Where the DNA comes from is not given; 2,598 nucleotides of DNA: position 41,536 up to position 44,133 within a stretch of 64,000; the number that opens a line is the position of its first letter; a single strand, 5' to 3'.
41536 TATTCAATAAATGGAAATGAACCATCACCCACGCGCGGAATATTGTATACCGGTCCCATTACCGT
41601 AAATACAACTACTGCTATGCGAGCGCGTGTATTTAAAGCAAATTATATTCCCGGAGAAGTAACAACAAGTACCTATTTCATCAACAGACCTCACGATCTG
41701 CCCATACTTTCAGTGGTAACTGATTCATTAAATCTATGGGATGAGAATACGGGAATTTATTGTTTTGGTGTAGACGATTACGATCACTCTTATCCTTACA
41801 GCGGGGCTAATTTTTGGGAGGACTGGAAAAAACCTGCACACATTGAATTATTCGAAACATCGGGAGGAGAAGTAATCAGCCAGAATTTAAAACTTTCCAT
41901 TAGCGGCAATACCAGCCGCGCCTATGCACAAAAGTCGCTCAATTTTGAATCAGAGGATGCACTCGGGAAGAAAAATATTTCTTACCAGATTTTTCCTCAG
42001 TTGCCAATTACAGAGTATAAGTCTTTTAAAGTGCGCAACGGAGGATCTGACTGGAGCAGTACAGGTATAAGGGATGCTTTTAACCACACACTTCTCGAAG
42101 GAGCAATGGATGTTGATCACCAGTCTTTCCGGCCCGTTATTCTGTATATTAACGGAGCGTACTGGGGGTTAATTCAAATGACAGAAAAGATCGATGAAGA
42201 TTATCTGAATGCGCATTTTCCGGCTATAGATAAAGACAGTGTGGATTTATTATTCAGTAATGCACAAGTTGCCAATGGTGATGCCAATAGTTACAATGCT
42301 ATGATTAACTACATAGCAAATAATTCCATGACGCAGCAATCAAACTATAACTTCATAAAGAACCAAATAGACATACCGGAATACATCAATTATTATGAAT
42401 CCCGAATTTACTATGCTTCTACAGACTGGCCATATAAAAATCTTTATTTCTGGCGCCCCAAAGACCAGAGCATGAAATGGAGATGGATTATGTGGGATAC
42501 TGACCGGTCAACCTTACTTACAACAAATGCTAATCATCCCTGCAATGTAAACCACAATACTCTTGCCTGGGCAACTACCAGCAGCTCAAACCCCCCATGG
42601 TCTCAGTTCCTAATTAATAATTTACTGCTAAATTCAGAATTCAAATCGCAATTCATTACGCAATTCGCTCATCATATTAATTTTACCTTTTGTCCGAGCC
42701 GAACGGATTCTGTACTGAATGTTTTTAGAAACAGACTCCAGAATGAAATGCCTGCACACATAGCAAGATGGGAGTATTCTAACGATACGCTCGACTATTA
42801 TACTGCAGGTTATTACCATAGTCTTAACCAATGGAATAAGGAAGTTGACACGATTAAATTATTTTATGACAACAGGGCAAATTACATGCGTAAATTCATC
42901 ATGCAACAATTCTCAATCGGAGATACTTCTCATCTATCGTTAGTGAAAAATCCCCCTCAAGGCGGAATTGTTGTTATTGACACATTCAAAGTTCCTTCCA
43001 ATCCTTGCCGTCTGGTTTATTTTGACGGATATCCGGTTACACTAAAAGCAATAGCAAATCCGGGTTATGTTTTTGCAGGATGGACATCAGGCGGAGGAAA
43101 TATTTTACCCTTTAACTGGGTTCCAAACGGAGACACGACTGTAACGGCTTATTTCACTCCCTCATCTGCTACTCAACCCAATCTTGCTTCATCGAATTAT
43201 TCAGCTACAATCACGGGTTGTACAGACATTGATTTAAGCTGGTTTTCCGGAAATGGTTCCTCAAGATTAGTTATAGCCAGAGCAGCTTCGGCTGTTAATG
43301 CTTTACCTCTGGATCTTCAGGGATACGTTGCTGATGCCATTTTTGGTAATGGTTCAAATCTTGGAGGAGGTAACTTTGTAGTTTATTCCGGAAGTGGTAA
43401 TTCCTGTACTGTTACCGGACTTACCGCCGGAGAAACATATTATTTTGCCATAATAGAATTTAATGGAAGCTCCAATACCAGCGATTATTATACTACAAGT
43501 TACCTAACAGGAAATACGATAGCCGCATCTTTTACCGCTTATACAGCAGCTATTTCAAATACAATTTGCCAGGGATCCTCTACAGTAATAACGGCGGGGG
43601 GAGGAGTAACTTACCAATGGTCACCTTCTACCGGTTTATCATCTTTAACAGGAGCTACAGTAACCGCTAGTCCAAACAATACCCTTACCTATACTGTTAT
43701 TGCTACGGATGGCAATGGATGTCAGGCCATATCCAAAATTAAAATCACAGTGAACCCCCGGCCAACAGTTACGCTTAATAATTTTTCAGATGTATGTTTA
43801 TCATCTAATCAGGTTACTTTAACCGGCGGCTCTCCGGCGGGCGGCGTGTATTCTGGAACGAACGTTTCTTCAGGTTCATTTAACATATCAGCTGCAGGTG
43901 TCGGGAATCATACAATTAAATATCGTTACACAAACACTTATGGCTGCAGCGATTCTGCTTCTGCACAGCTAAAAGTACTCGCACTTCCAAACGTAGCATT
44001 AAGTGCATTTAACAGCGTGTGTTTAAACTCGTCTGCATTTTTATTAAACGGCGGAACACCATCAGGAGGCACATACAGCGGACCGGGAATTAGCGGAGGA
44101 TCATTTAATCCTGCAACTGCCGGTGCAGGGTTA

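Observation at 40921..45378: CotH kinase-like T9SS cargo with recombination-prone near-identical 225-bp tandem repeats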

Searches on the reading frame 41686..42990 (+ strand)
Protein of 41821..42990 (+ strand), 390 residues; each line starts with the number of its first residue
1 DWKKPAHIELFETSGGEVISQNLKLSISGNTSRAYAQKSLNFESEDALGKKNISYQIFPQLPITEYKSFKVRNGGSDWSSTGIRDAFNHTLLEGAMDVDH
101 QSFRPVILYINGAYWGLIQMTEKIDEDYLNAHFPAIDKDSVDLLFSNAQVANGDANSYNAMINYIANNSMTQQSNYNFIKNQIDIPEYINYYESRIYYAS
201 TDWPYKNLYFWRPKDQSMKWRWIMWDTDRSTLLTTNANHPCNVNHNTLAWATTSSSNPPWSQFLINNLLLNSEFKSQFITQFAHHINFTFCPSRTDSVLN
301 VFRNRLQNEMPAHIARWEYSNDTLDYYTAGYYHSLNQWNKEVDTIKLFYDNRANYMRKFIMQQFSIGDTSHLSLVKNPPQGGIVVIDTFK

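Call 9: search_solved_structures(query=window:41821-42990:+, max_evalue=1, show_alignments=2)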
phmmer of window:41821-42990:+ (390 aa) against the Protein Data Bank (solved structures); distinct sequences matched with E-value up to 1: 0.

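Call 25: search_solved_structures(query=A1, max_evalue=1, show_alignments=2)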
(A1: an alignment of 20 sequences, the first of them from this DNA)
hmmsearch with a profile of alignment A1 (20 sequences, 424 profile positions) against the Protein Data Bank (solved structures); distinct sequences matched with E-value up to 1: 0.

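Call 38: predict_structure(alignment_id=A1)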
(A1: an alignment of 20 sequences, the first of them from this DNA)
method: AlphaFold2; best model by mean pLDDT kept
length: 425 residues; sequences in the alignment: 20
mean_pLDDT: 88.1   pTM: 0.88
mean pLDDT of the five models: 88.1, 83.5, 83.2, 82.8, 81.3
residues with pLDDT >= 90: 271; 70-90: 117; 50-70: 32; < 50: 5
segments of 3 or more residues with pLDDT < 50: 370-373
pLDDT, mean of each block of 10 residues (from residue 1): 90 94 87 76 91 95 95 86 88 79 94 86 82 92 94 95 93 94 94 93 96 98 97 95 83 91 94 72 66 84 86 97 95 90 93 93 68 67 90 89 92 76 62
secondary structure, 60 per line:
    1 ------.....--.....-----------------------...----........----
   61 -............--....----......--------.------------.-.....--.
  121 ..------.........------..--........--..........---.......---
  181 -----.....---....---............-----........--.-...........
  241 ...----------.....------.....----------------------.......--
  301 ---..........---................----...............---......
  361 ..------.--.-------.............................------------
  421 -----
elements in order: E7-11 H14-18 E49-56 E62-73 H76-79 E84-89 E113-117 H129-137 E148-155 E158-167 H171-177 E186-190 E194-197 H201-212 H218-225 H230-243 E254-258 E265-269 H292-298 H304-313 H317-332 H337-351 H355-362 H380-408

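Call 41: fold_search(model_id=the predicted structure, library=pdb)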
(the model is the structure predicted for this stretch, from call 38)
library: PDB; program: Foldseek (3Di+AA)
matches with E <= 10: 133; with E <= 0.001: 2
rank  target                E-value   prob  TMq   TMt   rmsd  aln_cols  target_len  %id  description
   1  5jd9                  3.9e-14  1.00  0.65  0.76   5.1       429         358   14  Bacillus cereus CotH kinase (released 2016-05-18)
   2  5jda                  7.0e-14  1.00  0.63  0.73   5.3       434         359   14  Bacillus cereus CotH kinase plus Mg2+/AMP (released 2016-05-18)
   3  8tdu_C                1.5e-02  0.91  0.33  0.17   9.4       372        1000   10  STX-478, a Mutant-Selective, Allosteric Inhibitor bound to PI3Kalpha (released 2023-09-06)
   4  8v8v_C                2.3e-02  0.84  0.31  0.16   9.9       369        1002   11  PI3Ka H1047R co-crystal structure with inhibitor in cryptic pocket near H1047R (compound 7). (released 2024-03-20)
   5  5sxa_A                2.7e-02  0.75  0.30  0.15  10.5       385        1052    8  Crystal Structure of PI3Kalpha in complex with fragment 10 (released 2017-02-15)
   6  3dnu                  2.7e-02  0.63  0.24  0.25  12.7       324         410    7  structure of MDT protein (released 2009-01-27)
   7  1e8w                  3.9e-02  0.41  0.24  0.15  14.4       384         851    9  Structure determinants of phosphoinositide 3-kinase inhibition by wortmannin, LY294002, quercetin, myricetin and stauros (released 2000-11-17)
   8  3dnv_A                4.9e-02  0.85  0.34  0.35   8.7       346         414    8  MDT Protein (released 2009-01-27)
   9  5dxu_A                5.7e-02  0.63  0.28  0.16  10.4       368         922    9  p110delta/p85alpha with GDC-0326 (released 2016-01-27)
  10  3hiz_A                6.0e-02  0.66  0.31  0.16   9.6       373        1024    9  Crystal structure of p110alpha H1047R mutant in complex with niSH2 of p85alpha (released 2009-09-29)
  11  5wrr_A                7.1e-02  0.47  0.29  0.28  11.5       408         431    7  Crystal structure of Fam20A (released 2017-05-03)
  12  6hi9                  7.1e-02  0.44  0.27  0.16  11.2       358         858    8  PI3 Kinase Delta in complex with 3[6(oxan4yl)pyridin2yl]phenol (released 2019-09-11)
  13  5ae9                  7.5e-02  0.44  0.28  0.16  11.0       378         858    7  Crystal structure of mouse PI3 kinase delta in complex with GSK2292767 (released 2015-09-16)
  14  5wrr_B                7.9e-02  0.47  0.29  0.28  12.6       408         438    6  Crystal structure of Fam20A (released 2017-05-03)
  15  6q6y                  7.9e-02  0.41  0.28  0.17  10.7       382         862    8  PI3K delta in complex with N(2chloro5phenylpyridin3yl)benzenesulfonamide (released 2018-12-26)
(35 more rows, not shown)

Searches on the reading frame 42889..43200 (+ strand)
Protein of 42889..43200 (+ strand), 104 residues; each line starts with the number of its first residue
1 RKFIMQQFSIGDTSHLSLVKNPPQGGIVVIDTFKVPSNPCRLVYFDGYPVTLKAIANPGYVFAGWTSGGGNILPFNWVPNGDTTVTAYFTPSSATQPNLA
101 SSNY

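Call 17: search_protein_families(library=pfam, proteins=[window:42889-43200:+], max_evalue=1)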
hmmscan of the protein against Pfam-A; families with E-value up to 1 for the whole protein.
window:42889-43200:+ (104 aa): 2 families
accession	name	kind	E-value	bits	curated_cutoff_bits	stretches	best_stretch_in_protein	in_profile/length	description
PF18998.6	Flg_new_2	-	4.5e-09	36.6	23.6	1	46-91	21-71/73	Divergent InlB B-repeat domain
PF09479.16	Flg_new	-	0.0068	16.9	27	1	51-87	23-64/65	Listeria-Bacteroides repeat domain (List_Bact_rpt)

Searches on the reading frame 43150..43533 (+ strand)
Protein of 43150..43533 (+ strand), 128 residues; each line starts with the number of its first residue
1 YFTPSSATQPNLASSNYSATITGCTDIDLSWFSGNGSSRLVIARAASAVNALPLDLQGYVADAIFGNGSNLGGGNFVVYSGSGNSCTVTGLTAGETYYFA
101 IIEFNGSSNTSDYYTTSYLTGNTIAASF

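Call 17: search_protein_families(library=pfam, proteins=[window:43150-43533:+], max_evalue=1)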
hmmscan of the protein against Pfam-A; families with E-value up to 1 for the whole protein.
window:43150-43533:+ (128 aa): 3 families
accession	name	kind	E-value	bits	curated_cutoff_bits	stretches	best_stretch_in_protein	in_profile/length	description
PF16656.11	Pur_ac_phosph_N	-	0.0013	19.7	30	1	68-114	55-89/93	Purple acid Phosphatase, N-terminal domain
PF10179.15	NDNF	-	0.0037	17.7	27.3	1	80-117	85-122/127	Neuron-derived neurotrophic factor, first Fn(III) domain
PF00041.27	fn3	-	0.018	15.7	25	1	83-108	48-73/84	Fibronectin type III domain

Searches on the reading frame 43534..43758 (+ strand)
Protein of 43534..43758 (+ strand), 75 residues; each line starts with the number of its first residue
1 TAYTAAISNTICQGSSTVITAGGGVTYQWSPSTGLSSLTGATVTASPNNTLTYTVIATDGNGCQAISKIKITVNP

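Call 17: search_protein_families(library=pfam, proteins=[window:43534-43758:+], max_evalue=1)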
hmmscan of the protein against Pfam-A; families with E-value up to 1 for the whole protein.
window:43534-43758:+ (75 aa): 6 families
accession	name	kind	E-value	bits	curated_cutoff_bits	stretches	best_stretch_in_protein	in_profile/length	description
PF19081.6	Ig_7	-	2e-08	34.9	27.3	1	4-75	5-84/84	Ig-like domain CHU_C associated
PF22352.2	K319L-like_PKD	-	0.0012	19.2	27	1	21-73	25-84/84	K319L-like, PKD domain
PF00801.26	PKD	-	0.011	16.1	23.5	1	8-59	8-65/80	PKD domain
PF05345.18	He_PIG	-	0.11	13.4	24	1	8-74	12-96/96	Putative Ig domain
PF17963.7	Big_9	-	0.28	12.5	23.6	1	16-72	47-89/89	Bacterial Ig domain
PF19406.5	PKD_5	-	0.4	11.1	25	0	23-66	20-62/88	PKD-like domain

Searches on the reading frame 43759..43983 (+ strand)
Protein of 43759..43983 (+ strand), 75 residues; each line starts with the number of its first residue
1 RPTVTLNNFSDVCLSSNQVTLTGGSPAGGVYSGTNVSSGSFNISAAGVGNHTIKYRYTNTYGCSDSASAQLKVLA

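Call 17: search_protein_families(library=pfam, proteins=[window:43759-43983:+], max_evalue=1)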
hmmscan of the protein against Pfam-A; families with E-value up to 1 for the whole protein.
window:43759-43983:+ (75 aa): 2 families
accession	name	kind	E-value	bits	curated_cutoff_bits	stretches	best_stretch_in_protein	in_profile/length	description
PF16640.11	Big_3_5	-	0.0082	17.1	35.5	1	4-73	18-87/88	Bacterial Ig-like domain (group 3)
PF08329.16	ChitinaseA_N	-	0.029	14.5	21.2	1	4-73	42-107/133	Chitinase A, N-terminal domain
